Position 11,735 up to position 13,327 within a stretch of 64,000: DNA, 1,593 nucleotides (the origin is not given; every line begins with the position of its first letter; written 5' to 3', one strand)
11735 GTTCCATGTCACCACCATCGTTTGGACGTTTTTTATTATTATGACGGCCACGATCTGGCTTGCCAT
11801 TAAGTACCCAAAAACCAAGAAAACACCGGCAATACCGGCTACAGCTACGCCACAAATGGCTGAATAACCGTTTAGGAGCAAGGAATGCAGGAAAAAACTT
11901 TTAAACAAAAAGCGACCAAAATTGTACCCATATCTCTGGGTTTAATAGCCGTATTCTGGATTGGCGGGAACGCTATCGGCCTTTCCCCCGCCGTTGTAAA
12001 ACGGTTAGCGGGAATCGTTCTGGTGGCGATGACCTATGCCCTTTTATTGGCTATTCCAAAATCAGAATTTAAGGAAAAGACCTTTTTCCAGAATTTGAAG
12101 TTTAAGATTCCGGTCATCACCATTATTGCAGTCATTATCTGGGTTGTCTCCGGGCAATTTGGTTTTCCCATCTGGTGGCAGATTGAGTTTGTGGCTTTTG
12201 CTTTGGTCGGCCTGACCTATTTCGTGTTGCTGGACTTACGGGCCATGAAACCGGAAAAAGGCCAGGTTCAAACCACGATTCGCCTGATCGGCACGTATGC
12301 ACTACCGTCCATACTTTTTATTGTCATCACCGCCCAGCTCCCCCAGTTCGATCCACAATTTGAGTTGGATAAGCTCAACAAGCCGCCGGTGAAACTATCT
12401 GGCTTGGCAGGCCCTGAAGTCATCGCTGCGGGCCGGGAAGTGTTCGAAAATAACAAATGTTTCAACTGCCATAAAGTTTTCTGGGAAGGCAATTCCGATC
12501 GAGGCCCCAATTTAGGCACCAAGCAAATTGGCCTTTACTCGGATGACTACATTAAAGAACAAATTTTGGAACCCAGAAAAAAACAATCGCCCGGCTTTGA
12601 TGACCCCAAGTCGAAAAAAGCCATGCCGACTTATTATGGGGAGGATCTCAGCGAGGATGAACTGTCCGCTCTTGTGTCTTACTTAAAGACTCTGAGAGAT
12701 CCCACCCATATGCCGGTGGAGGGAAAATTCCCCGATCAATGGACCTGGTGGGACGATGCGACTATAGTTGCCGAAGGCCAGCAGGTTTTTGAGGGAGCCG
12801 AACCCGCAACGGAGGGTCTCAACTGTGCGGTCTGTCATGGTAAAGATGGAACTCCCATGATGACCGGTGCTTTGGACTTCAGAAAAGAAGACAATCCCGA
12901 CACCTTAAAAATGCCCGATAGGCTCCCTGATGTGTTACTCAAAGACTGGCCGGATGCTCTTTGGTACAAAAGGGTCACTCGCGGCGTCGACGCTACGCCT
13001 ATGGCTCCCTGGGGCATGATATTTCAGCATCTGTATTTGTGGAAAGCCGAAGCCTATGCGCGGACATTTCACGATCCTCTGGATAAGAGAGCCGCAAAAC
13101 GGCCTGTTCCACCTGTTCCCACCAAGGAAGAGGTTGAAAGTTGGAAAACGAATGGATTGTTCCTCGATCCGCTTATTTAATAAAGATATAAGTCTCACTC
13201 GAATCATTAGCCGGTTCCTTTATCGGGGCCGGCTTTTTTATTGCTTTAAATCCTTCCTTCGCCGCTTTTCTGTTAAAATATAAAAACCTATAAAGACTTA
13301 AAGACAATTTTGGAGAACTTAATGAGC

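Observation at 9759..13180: CydA-like oxidase subunit without CydB, partnered with a membrane diheme cytochrome c and carrying an acidic N-terminal tract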

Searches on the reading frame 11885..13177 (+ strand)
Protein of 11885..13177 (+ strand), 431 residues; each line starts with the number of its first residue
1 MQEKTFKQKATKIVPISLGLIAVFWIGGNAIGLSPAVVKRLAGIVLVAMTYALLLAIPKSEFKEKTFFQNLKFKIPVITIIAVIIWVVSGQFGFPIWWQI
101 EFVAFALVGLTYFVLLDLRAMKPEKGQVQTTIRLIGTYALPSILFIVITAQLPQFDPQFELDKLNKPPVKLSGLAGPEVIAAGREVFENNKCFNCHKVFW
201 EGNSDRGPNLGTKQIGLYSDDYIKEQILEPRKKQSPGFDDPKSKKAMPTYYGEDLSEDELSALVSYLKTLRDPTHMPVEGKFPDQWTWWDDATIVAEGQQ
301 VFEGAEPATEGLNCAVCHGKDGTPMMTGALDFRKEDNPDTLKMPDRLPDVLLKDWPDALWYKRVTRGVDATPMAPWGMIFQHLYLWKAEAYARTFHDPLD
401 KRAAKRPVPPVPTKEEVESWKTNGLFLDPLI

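Call 3: search_protein_families(library=pfam, proteins=[window:11885-13177:+], max_evalue=1)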
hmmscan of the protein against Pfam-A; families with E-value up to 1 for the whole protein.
window:11885-13177:+ (431 aa): 9 families
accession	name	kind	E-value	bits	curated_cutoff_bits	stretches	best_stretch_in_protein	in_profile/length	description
PF00034.26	Cytochrom_C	-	5.4e-17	63.3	21.3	2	180-270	1-89/90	Cytochrome c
PF13442.11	Cytochrome_CBB3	-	2.2e-12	47.5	27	2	180-267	3-68/68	Cytochrome C oxidase, cbb3-type, subunit III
PF02433.20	FixO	-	0.1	12.5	29.6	0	147-197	19-67/219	Cytochrome C oxidase, mono-heme subunit/FixO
PF01927.22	Mut7-C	-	0.16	12.5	23.3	1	190-203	124-137/146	Mut7-C RNAse domain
PF09699.15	Paired_CXXCH_1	-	0.18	11.9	20.6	0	189-197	6-14/41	Doubled CXXCH motif (Paired_CXXCH_1)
PF14522.11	Cytochrome_C7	-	0.19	12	24.8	0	309-321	10-23/67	Cytochrome c7 and related cytochrome c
PF13435.11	Cytochrome_C554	-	0.2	13.1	20.8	0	298-319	63-84/84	Cytochrome c554 and c-prime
PF00957.27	Synaptobrevin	-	0.26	11.6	26.4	1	61-88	56-83/89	Synaptobrevin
PF09086.16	DUF1924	-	0.3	11.9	22.5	1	295-323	8-38/96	Domain of unknown function (DUF1924)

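Call 4: search_protein_families(library=ncbifam, proteins=[window:11885-13177:+], max_evalue=1)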
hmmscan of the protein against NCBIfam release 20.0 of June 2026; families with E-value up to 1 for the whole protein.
window:11885-13177:+ (431 aa): 12 families
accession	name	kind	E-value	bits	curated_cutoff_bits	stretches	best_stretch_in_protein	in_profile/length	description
TIGR00782.1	ccoP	equivalog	9.5e-12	44.8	179.95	2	177-272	200-283/285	cytochrome-c oxidase, cbb3-type subunit III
NF011054.0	PRK14486.1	equivalog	6.9e-10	38.9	447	2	288-395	208-290/294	putative bifunctional cbb3-type cytochrome c oxidase subunit II/cytochrome c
TIGR02603.1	CxxCH_TIGR02603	domain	5.5e-07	29.7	68.15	1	181-240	4-60/134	putative heme-binding domain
NF050122.1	bc1_QcrC_actin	exception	0.00017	20.9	200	1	178-210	39-69/253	cytochrome bc1 complex diheme cytochrome c subunit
NF033864.1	cytochrome579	equivalog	0.00057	19.7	280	1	163-204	36-74/179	cytochrome 579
NF045773.1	cytochro_C550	exception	0.003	17.5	125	1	183-250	51-115/118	cytochrome c550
NF045774.1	cytochro_C551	exception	0.0054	16.7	118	1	183-235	42-90/110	cytochrome c551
NF052246.1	SorB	equivalog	0.01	15.9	93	0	219-268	33-77/80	SorB family sulfite dehydrogenase c-type cytochrome subunit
TIGR04485.1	thiosulf_SoxX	equivalog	0.012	16.3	61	1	191-270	4-78/78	sulfur oxidation c-type cytochrome SoxX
TIGR04494.1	c550_PedF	equivalog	0.028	14.3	122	0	177-269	48-129/133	cytochrome c-550 PedF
NF011055.0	PRK14487.1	subfamily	0.04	13.4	218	0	145-197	23-73/212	cbb3-type cytochrome c oxidase subunit II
NF040606.1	CytoC_perox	subfamily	0.07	12.3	150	0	166-205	282-322/524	di-heme-cytochrome C peroxidase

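Call 61: search_solved_structures(query=window:11885-13177:+, max_evalue=0.01, show_alignments=2)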
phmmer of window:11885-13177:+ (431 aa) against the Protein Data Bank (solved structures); distinct sequences matched with E-value up to 0.01: 4.
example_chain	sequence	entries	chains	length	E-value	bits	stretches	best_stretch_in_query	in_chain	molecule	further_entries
7zs0_A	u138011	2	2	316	1.2e-06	31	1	180-324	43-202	Hypothetical (Diheme) protein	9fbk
7zs1_A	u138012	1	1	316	2.1e-06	30.3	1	180-324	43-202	Hypothetical (Diheme) protein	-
7zs2_A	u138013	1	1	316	2.1e-06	30.2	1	180-324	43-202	Hypothetical (Diheme) protein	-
1w2l_A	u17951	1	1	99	0.0092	18.2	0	182-269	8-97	CYTOCHROME OXIDASE SUBUNIT II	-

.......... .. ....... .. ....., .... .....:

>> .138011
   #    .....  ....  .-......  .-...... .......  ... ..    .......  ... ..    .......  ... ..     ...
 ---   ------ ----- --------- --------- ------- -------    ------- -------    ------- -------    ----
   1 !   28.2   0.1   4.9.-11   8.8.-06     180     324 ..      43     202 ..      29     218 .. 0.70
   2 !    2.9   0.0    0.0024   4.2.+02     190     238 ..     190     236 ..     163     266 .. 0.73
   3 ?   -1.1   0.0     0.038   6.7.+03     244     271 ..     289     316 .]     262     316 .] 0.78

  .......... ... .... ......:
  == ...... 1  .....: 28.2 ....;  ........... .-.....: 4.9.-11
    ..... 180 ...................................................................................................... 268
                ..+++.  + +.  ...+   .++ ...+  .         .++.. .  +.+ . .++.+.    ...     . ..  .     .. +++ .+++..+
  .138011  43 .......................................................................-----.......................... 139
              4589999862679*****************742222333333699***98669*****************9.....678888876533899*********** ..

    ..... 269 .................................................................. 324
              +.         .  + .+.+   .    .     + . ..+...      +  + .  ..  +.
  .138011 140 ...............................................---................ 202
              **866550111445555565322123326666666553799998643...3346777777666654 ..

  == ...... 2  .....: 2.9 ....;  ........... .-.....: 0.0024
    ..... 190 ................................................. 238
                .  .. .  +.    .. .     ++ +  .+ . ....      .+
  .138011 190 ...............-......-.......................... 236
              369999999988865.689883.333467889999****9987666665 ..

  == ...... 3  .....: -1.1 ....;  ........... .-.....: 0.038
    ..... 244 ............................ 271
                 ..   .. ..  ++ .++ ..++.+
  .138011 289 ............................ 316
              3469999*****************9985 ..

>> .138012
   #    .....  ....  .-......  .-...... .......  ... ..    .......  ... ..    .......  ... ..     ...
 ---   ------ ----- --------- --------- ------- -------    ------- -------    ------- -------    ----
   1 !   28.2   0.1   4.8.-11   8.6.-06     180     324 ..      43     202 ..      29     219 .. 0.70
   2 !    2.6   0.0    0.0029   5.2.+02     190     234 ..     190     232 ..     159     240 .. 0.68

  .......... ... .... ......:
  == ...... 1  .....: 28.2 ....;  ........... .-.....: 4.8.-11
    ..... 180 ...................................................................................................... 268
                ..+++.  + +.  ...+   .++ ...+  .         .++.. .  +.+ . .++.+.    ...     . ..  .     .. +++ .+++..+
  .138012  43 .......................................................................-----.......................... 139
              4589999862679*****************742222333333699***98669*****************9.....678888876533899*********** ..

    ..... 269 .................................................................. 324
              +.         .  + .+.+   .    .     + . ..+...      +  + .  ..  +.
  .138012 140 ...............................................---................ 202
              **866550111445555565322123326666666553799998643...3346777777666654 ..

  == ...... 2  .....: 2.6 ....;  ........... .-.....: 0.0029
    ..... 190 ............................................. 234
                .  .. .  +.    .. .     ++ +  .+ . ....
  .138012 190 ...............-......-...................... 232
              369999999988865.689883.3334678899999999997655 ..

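Call 68: find_homologous_proteins(query=window:11885-13177:+, max_evalue=0.00001)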
Query window:11885-13177:+ (431 aa): 408 proteins with E <= 0.00001 among 8000 candidates; the best 120 are listed.
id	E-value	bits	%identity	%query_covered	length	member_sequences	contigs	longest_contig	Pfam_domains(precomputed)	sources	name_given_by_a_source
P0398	5.3e-297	1003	100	100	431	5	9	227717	PF13442.12,PF00034.27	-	-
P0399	4.9e-274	927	90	100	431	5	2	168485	PF13442.12,PF00034.27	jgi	jgi:mono/diheme cytochrome c family protein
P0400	1.5e-263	893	87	100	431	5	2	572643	PF13442.12,PF00034.27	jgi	jgi:mono/diheme cytochrome c family protein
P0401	4.0e-249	845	81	100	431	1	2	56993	PF13442.12,PF00034.27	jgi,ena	-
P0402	1.1e-248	844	83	100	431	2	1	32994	PF13442.12,PF00034.27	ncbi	-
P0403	7.1e-248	841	84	98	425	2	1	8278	PF13442.12,PF00034.27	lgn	-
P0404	7.4e-248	841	81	100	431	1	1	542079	PF13442.12,PF00034.27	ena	-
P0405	7.4e-246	834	81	100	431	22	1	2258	PF13442.12,PF00034.27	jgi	jgi:mono/diheme cytochrome c family protein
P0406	4.0e-244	829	81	100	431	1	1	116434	PF13442.12,PF00034.27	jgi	jgi:mono/diheme cytochrome c family protein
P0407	1.7e-243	827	79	100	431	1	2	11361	PF13442.12,PF00034.27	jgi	-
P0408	6.6e-243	825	80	100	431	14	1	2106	PF13442.12,PF00034.27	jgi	jgi:mono/diheme cytochrome c family protein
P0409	1.7e-240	817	79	100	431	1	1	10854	PF13442.12,PF00034.27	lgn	-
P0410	1.4e-238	810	78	100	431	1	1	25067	PF13442.12,PF00034.27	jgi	jgi:mono/diheme cytochrome c family protein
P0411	7.5e-237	805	78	100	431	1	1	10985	PF13442.12,PF00034.27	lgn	-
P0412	1.8e-230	784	76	100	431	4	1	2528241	PF13442.12,PF00034.27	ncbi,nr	ncbi:MAG: c-type cytochrome [Nitrospinaceae bacterium]|nr:MAG: c-type cytochrome [Nitrospinaceae bac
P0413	4.5e-230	782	76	100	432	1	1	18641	PF13442.12,PF00034.27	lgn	-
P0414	8.3e-228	775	74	100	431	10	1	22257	PF13442.12,PF00034.27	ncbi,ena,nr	ncbi:MAG: c-type cytochrome [Nitrospinota bacterium]|nr:c-type cytochrome [Nitrospinota bacterium]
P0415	3.3e-225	766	74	100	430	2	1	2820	PF13442.12,PF00034.27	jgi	jgi:mono/diheme cytochrome c family protein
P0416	9.0e-224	762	74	100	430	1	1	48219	PF13442.12,PF00034.27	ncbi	ncbi:MAG: c-type cytochrome [Nitrospinaceae bacterium]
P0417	2.1e-222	757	74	100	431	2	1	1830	PF13442.12,PF00034.27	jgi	jgi:mono/diheme cytochrome c family protein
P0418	1.2e-218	745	72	100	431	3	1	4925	PF13442.12,PF00034.27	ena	-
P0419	1.5e-216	738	71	100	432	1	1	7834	PF13442.12,PF00034.27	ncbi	-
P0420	3.3e-216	737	72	100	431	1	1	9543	PF13442.12,PF00034.27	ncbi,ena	-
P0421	2.9e-214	730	74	96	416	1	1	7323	PF13442.12,PF00034.27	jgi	-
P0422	4.3e-214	730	76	96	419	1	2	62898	PF13442.12,PF00034.27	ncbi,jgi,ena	-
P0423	5.3e-214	729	71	100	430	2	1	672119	PF13442.12,PF00034.27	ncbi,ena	-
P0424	9.0e-214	729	71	100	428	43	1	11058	PF13442.12,PF00034.27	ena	-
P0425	9.4e-213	725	77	92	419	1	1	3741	PF13442.12,PF00034.27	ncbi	-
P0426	1.2e-212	725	74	96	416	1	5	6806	PF13442.12,PF00034.27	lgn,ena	-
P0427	1.2e-212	725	72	100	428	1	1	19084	PF13442.12,PF00034.27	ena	-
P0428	1.5e-212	725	77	92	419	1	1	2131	PF13442.12,PF00034.27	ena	-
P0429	4.1e-212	723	76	92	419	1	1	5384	PF13442.12,PF00034.27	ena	-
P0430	4.2e-212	723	78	88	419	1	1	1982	PF13442.12,PF00034.27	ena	-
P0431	4.7e-212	723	72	100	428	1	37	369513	PF13442.12,PF00034.27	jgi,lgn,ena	-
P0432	5.4e-212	723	76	92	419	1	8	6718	PF13442.12,PF00034.27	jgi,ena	-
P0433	5.4e-212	723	76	92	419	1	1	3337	PF13442.12,PF00034.27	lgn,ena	-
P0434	5.4e-212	723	76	92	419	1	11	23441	PF13442.12,PF00034.27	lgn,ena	-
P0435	5.5e-212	723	76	92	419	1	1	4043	PF13442.12,PF00034.27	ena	-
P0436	5.9e-212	723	71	100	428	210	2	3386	PF13442.12,PF00034.27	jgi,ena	jgi:mono/diheme cytochrome c family protein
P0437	6.4e-212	723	76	92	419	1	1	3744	PF13442.12,PF00034.27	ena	-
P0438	7.1e-212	722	76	92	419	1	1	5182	PF13442.12,PF00034.27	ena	-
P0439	8.0e-212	722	77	92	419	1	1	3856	PF13442.12,PF00034.27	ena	-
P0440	1.0e-211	722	76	92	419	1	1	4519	PF13442.12,PF00034.27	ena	-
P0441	1.3e-211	722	71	100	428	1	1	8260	PF13442.12,PF00034.27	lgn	-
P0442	1.4e-211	721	76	92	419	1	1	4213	PF13442.12,PF00034.27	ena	-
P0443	1.5e-211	721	76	92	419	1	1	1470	PF13442.12,PF00034.27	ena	-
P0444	1.5e-211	721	76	92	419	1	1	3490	PF13442.12,PF00034.27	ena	-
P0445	2.2e-211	721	76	92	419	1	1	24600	PF13442.12,PF00034.27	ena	-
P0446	2.9e-211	720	75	96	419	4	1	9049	PF13442.12,PF00034.27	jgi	-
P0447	3.6e-211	720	76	92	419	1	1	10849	PF13442.12,PF00034.27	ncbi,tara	tara:strand:+ start:1195 stop:2454 length:1260 start_codon:yes stop_codon:yes gene_type:complete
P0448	3.7e-211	720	76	92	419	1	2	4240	PF13442.12,PF00034.27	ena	-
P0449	4.0e-211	720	71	100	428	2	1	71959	PF13442.12,PF00034.27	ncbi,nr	ncbi:cytochrome C [Candidatus Nitromaritima sp. SCGC AAA799-C22]|nr:cytochrome C [Candidatus Nitroma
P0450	4.7e-211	720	74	96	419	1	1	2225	PF13442.12,PF00034.27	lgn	-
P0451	5.0e-211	720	76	92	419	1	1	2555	PF13442.12,PF00034.27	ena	-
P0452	5.7e-211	719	71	100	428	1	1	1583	PF13442.12,PF00034.27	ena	-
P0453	6.2e-211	719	71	100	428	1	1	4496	PF13442.12,PF00034.27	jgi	-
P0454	6.6e-211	719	74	96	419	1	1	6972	PF13442.12,PF00034.27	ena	-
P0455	6.7e-211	719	74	96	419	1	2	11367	PF13442.12,PF00034.27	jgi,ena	-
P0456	7.2e-211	719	76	92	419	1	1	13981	PF13442.12,PF00034.27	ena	-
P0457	7.4e-211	719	76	90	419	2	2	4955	PF13442.12,PF00034.27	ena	-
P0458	9.0e-211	719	74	96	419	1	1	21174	PF13442.12,PF00034.27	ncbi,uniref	ncbi:uncharacterized protein METZ01_LOCUS34464 [marine metagenome]|uniref:Cytochrome c domain-contai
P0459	9.7e-211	719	71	100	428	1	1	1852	PF13442.12,PF00034.27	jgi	-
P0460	9.9e-211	719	74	96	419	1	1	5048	PF13442.12,PF00034.27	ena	-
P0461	1.2e-210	718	74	96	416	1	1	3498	PF13442.12,PF00034.27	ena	-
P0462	1.2e-210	718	70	100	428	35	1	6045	PF13442.12,PF00034.27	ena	-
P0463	2.2e-210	717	76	90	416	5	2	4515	PF13442.12,PF00034.27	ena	-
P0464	2.2e-210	717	71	99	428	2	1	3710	PF13442.12,PF00034.27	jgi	-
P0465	2.3e-210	717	76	91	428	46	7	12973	PF13442.12,PF00034.27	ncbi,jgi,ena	-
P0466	2.4e-210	717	76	92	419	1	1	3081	PF13442.12,PF00034.27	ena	-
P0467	3.0e-210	717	71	100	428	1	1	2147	PF13442.12,PF00034.27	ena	-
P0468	3.1e-210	717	74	96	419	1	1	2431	PF13442.12,PF00034.27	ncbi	-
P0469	3.5e-210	717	76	90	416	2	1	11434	PF13442.12,PF00034.27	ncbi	-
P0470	3.6e-210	717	73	97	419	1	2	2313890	PF13442.12,PF00034.27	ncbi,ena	-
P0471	3.8e-210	717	75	90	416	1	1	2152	PF13442.12,PF00034.27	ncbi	-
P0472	4.0e-210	717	78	88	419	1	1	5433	PF13442.12,PF00034.27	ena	-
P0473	5.1e-210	716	76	90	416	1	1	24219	PF13442.12,PF00034.27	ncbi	-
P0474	6.1e-210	716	76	92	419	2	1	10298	PF13442.12,PF00034.27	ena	-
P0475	7.5e-210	716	78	88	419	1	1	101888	PF13442.12,PF00034.27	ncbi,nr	ncbi:MAG: c-type cytochrome [Nitrospinae bacterium]|nr:c-type cytochrome [Nitrospinota bacterium]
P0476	1.4e-209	715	80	86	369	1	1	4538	PF13442.12,PF00034.27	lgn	-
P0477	1.4e-209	715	75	92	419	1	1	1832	PF13442.12,PF00034.27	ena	-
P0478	1.8e-209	714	73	97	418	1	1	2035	PF13442.12,PF00034.27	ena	-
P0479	1.8e-209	714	72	97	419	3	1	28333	PF13442.12,PF00034.27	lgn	-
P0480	2.0e-209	714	74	96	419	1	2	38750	PF13442.12,PF00034.27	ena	-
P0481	2.1e-209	714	74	96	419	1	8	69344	PF13442.12,PF00034.27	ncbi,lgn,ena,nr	ncbi:MAG: c-type cytochrome [Nitrospinae bacterium]|nr:c-type cytochrome [Nitrospinota bacterium]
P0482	2.3e-209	714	75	92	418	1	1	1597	PF13442.12,PF00034.27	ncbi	-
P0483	4.7e-209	713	75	90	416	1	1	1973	PF13442.12,PF00034.27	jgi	-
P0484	5.0e-209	713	70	100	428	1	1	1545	PF13442.12,PF00034.27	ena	-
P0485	5.1e-209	713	71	98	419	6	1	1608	PF13442.12,PF00034.27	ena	-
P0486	5.4e-209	713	75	90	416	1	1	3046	PF13442.12,PF00034.27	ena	-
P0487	5.5e-209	713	73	97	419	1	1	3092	PF13442.12,PF00034.27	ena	-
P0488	8.1e-209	712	75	92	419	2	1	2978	PF13442.12,PF00034.27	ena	-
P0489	8.9e-209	712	76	90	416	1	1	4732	PF13442.12,PF00034.27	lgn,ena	-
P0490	1.2e-208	712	73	96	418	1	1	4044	PF13442.12,PF00034.27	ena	-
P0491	1.6e-208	711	75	92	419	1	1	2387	PF13442.12,PF00034.27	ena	-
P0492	1.7e-208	711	76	90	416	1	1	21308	PF13442.12,PF00034.27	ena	-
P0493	1.9e-208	711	70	100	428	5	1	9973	PF13442.12,PF00034.27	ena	-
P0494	2.0e-208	711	74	96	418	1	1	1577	PF13442.12,PF00034.27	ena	-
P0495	2.1e-208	711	73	96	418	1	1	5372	PF13442.12,PF00034.27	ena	-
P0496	2.2e-208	711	73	96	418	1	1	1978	PF13442.12,PF00034.27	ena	-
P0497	2.2e-208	711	73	96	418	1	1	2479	PF13442.12,PF00034.27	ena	-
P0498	2.4e-208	711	73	96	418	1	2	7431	PF13442.12,PF00034.27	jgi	-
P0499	3.0e-208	710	75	91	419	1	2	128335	PF13442.12,PF00034.27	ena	-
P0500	4.4e-208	710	73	96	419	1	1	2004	PF13442.12,PF00034.27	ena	-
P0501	6.4e-208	709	70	100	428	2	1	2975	PF13442.12,PF00034.27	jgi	-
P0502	7.3e-208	709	73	96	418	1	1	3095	PF13442.12,PF00034.27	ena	-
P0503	8.0e-208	709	69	100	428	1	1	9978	PF13442.12,PF00034.27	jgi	-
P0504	1.0e-207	709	74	96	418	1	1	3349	PF13442.12,PF00034.27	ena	-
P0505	1.1e-207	709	75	90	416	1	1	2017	PF13442.12,PF00034.27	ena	-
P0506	1.3e-207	708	73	96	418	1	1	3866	PF13442.12,PF00034.27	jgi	-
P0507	1.4e-207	708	73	96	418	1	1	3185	PF13442.12,PF00034.27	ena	-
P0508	1.8e-207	708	73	96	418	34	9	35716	PF13442.12,PF00034.27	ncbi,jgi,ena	jgi:mono/diheme cytochrome c family protein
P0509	1.9e-207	708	73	96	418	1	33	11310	PF13442.12,PF00034.27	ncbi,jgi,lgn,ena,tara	tara:strand:- start:56 stop:1312 length:1257 start_codon:yes stop_codon:yes gene_type:complete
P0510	2.2e-207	708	75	90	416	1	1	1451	PF13442.12,PF00034.27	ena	-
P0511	2.2e-207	708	69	100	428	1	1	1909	PF13442.12,PF00034.27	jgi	-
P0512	2.4e-207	707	74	92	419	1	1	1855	PF13442.12,PF00034.27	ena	-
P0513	2.6e-207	707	71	98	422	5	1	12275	PF13442.12,PF00034.27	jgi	-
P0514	2.9e-207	707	75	90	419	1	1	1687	PF13442.12,PF00034.27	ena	-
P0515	3.1e-207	707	72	97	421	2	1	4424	PF13442.12,PF00034.27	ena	-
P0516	3.8e-207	707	71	100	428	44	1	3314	PF13442.12,PF00034.27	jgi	jgi:mono/diheme cytochrome c family protein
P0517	3.9e-207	707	74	92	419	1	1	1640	PF13442.12,PF00034.27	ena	-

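Call 76: predict_structure(alignment_id=A4)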
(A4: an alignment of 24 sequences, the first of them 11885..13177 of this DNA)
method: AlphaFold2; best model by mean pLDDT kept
length: 431 residues; sequences in the alignment: 24
mean_pLDDT: 57.1   pTM: 0.33
mean pLDDT of the five models: 57.1, 55.1, 54.4, 49.3, 48.6
residues with pLDDT >= 90: 4; 70-90: 116; 50-70: 147; < 50: 164
segments of 3 or more residues with pLDDT < 50: 118-123, 160-172, 202-213, 237-239, 241-243, 272-329, 364-412, 424-431
pLDDT, mean of each block of 10 residues (from residue 1): 70 89 86 85 85 71 58 73 78 67 72 55 56 59 60 50 39 58 69 55 47 58 74 54 49 72 74 34 34 42 36 38 45 62 66 62 41 31 39 39 41 50 38 22
secondary structure, 60 per line:
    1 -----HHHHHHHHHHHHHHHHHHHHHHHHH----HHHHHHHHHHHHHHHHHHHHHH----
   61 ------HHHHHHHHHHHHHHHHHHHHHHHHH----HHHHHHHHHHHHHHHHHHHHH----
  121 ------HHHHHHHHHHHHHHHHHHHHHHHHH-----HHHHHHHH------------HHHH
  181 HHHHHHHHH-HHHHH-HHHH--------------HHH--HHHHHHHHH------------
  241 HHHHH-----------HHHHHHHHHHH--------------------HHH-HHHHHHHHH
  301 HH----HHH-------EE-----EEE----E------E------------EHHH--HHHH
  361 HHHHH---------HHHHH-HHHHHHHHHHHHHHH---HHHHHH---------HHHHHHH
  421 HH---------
elements in order: H6-30 H35-56 H67-91 H96-116 H127-151 H157-164 H177-189 H191-195 H197-200 H220-228 H241-245 H257-267 H292-302 E324-326 H357-365 H375-379 H381-395 H399-404 H414-422
